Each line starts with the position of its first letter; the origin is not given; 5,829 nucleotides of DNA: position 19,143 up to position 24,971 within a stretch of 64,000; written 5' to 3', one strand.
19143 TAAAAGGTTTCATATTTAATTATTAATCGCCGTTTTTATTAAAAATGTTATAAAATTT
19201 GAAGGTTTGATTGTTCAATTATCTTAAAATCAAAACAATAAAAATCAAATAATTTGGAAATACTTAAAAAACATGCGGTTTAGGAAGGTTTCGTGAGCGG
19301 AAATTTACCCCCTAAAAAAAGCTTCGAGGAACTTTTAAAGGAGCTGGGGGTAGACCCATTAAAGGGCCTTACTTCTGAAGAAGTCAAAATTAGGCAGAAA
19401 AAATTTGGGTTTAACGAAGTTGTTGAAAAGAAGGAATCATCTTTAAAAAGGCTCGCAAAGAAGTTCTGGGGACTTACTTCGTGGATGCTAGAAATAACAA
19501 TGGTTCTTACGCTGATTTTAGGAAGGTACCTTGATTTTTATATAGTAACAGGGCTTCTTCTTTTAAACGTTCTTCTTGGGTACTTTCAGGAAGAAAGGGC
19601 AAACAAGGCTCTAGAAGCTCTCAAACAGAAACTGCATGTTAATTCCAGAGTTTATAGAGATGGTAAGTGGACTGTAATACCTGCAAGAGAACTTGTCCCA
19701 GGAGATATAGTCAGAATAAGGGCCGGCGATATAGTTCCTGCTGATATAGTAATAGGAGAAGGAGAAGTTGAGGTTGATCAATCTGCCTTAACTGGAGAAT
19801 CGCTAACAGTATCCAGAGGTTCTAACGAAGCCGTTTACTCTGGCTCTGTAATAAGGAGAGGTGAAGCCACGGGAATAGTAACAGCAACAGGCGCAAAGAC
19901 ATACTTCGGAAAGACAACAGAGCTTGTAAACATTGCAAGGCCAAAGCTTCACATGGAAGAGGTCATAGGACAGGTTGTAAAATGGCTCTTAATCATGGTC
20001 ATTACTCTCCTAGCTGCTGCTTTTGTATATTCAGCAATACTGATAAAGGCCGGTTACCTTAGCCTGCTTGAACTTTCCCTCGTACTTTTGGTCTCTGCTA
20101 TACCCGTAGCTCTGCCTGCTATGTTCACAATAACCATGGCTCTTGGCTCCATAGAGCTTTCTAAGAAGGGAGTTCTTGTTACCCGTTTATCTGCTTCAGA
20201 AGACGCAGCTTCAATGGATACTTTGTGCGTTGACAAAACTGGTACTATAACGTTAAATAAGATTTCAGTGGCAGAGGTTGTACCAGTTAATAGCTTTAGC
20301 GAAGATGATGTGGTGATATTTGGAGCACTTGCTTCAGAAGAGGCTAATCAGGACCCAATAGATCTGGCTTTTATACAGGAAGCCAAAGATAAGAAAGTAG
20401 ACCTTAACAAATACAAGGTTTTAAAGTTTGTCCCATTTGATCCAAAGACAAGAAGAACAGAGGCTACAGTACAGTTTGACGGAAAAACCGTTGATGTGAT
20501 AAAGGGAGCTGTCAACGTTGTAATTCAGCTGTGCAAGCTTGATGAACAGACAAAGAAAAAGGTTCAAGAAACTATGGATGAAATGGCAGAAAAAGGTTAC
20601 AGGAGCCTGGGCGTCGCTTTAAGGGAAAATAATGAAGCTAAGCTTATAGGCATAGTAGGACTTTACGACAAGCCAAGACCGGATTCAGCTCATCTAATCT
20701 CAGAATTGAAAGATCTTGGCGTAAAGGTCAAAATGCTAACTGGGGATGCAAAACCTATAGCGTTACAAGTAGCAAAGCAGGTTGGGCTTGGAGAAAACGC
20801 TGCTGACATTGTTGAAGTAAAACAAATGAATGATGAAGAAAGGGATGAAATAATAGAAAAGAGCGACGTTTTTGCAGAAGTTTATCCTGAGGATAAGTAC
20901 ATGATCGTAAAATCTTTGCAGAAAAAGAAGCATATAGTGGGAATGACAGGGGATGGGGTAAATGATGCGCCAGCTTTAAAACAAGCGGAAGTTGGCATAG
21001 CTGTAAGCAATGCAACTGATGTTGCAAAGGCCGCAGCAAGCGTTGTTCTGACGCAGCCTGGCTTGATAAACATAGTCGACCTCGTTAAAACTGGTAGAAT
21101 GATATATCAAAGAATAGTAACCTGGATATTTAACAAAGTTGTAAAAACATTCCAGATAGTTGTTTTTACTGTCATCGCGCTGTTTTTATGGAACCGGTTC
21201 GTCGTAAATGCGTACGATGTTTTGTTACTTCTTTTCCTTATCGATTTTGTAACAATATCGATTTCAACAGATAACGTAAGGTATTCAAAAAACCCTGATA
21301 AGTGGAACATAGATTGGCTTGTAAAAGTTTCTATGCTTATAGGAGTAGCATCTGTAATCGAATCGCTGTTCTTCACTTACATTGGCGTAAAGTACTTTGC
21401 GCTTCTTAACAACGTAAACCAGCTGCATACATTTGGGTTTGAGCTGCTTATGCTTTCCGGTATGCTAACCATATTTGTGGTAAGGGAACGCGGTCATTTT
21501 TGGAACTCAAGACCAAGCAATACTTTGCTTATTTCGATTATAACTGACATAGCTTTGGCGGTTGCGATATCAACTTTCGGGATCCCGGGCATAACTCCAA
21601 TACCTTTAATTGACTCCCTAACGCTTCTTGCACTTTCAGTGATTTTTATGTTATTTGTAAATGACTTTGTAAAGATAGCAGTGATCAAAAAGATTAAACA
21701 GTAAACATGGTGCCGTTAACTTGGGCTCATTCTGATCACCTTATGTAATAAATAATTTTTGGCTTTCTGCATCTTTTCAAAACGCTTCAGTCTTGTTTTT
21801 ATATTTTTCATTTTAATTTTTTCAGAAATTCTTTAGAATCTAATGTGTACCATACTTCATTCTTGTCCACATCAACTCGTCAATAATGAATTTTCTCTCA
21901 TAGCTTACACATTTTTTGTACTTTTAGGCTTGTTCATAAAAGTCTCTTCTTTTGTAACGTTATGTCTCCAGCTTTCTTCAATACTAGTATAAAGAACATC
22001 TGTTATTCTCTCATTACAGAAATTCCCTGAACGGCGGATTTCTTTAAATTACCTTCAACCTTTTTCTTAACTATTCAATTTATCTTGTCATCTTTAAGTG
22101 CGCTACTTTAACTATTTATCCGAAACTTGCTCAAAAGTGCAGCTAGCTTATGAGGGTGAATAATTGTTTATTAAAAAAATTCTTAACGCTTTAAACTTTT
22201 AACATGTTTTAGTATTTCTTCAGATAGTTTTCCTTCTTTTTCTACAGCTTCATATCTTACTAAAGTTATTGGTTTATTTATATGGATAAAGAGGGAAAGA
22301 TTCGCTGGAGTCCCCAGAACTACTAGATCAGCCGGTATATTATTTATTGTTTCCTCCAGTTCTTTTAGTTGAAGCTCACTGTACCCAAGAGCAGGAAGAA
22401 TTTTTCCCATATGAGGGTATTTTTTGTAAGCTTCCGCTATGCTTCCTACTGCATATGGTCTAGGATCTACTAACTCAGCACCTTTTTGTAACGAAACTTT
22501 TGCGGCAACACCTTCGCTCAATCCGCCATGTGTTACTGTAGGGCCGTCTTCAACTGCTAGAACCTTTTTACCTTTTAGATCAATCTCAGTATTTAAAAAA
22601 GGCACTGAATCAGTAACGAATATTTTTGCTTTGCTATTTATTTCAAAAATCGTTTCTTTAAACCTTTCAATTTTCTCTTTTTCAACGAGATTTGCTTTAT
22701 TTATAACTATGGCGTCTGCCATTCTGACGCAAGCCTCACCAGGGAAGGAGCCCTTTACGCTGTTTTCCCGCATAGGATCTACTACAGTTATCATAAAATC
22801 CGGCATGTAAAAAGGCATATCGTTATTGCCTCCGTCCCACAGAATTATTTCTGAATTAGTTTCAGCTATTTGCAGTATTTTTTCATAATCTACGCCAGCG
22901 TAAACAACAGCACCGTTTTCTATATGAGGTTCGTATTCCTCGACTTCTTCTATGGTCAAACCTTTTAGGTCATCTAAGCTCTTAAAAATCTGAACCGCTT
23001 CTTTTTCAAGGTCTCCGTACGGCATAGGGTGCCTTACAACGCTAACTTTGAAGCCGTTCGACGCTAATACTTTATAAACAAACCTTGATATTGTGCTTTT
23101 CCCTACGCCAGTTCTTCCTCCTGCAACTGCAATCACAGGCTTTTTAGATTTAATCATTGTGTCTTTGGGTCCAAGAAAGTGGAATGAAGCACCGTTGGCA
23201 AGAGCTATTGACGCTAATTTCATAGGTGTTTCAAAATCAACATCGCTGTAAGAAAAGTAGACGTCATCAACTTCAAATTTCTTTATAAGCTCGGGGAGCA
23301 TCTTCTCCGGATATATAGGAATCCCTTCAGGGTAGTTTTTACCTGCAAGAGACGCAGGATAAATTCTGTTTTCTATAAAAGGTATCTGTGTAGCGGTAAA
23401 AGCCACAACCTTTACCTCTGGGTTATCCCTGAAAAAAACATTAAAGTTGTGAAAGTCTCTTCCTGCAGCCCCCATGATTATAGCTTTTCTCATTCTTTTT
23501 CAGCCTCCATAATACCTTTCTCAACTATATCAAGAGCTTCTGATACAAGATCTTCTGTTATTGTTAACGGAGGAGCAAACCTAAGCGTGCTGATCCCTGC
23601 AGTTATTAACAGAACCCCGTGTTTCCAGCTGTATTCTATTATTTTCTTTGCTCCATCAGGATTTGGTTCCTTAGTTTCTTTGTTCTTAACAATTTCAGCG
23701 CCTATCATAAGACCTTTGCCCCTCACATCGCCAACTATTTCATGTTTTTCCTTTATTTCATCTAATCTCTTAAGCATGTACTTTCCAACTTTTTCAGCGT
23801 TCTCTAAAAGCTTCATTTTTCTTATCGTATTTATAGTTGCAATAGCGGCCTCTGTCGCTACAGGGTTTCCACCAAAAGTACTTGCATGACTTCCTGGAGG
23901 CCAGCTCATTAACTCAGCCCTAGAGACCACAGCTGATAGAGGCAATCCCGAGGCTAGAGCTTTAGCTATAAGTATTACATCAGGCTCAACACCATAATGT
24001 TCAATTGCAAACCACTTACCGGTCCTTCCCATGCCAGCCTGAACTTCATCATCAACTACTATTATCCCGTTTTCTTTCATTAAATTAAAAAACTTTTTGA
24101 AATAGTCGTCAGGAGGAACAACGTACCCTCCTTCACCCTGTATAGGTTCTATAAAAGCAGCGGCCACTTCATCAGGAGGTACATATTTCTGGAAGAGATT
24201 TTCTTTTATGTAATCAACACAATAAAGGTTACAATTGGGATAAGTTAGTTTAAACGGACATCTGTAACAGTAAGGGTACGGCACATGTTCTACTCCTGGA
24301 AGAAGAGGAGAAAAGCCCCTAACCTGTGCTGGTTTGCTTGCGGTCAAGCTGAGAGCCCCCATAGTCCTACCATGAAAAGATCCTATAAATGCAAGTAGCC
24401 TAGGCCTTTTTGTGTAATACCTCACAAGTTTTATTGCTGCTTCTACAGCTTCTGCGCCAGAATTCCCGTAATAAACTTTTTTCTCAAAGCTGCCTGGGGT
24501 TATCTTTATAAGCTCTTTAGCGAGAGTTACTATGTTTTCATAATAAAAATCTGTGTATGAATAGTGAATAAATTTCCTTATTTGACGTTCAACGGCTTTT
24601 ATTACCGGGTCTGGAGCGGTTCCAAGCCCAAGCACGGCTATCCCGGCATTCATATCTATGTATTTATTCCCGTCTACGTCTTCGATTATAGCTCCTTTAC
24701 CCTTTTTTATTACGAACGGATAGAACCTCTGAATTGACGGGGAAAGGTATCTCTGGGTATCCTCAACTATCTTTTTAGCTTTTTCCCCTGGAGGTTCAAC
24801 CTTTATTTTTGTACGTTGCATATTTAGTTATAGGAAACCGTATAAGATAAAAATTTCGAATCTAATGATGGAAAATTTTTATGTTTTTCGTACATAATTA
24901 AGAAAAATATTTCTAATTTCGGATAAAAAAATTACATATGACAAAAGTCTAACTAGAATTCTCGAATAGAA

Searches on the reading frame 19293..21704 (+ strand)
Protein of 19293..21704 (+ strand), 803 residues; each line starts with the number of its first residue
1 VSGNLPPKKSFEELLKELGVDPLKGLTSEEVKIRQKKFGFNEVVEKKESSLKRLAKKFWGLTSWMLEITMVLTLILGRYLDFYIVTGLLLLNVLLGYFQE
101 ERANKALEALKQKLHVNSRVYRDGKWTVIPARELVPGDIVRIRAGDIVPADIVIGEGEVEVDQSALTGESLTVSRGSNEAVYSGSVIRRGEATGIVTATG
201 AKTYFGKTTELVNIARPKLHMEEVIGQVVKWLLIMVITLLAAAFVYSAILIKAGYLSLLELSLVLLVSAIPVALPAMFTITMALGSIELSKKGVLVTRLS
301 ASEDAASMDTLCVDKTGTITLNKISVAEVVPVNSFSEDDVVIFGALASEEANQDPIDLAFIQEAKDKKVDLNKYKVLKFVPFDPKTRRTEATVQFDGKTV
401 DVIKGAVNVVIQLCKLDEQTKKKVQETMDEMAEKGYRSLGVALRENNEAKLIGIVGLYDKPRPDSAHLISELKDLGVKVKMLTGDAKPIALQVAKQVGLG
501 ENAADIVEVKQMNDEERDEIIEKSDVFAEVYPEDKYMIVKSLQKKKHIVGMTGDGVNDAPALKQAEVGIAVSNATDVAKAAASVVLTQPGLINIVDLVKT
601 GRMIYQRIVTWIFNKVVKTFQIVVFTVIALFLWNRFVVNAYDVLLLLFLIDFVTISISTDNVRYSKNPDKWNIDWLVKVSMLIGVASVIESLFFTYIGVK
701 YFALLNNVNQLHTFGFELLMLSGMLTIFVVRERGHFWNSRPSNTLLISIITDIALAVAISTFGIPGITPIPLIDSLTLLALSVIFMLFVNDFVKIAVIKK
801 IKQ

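Call 93: search_protein_families(library=pfam, proteins=[window:19293-21704:+])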
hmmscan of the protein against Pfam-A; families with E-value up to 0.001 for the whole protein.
window:19293-21704:+ (803 aa): 4 families
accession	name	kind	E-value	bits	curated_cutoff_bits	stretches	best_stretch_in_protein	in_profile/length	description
PF00122.25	E1-E2_ATPase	-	3.6e-45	154.1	28.1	1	118-292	7-181/181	E1-E2 ATPase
PF00702.32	Hydrolase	-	1.4e-21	78.2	26.4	1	308-565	1-190/191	haloacid dehalogenase-like hydrolase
PF00690.31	Cation_ATPase_N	-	6.6e-15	55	20.4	1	9-72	4-68/69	Cation transporter/ATPase, N-terminus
PF08282.18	Hydrolase_3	-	1.2e-05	25.6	20.9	1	540-587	197-244/255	haloacid dehalogenase-like hydrolase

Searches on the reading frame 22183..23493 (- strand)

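Call 93: search_protein_families(library=pfam, proteins=[window:22183-23493:-])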
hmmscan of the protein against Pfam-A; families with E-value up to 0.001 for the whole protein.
window:22183-23493:- (436 aa): 2 families
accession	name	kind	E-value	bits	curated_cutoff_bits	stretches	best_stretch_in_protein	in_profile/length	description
PF02492.25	cobW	-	3.9e-06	27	20.7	1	230-292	114-179/180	CobW/HypB/UreG, nucleotide-binding domain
PF01656.29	CbiA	-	0.00083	19.7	25.4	0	121-153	1-33/125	CobQ/CobB/MinD/ParA nucleotide binding domain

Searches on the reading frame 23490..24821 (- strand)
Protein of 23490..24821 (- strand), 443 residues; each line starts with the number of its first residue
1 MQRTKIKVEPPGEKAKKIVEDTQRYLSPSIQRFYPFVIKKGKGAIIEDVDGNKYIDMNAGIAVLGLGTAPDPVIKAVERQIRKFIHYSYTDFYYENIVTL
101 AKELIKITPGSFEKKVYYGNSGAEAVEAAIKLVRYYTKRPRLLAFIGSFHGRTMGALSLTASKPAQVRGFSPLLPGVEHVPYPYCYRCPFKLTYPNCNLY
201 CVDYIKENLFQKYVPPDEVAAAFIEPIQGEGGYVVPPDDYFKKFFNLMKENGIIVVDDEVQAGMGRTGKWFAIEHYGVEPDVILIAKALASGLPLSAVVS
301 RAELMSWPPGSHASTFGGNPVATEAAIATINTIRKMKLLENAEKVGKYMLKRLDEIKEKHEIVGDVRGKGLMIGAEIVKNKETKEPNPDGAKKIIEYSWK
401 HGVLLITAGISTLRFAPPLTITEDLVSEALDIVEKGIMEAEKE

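Call 93: search_protein_families(library=pfam, proteins=[window:23490-24821:-])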
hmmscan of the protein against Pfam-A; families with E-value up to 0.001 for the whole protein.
window:23490-24821:- (443 aa): 1 family
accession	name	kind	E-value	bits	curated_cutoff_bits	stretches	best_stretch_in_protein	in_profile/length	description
PF00202.27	Aminotran_3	-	1.4e-116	390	30.5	1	35-435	10-401/403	Aminotransferase class-III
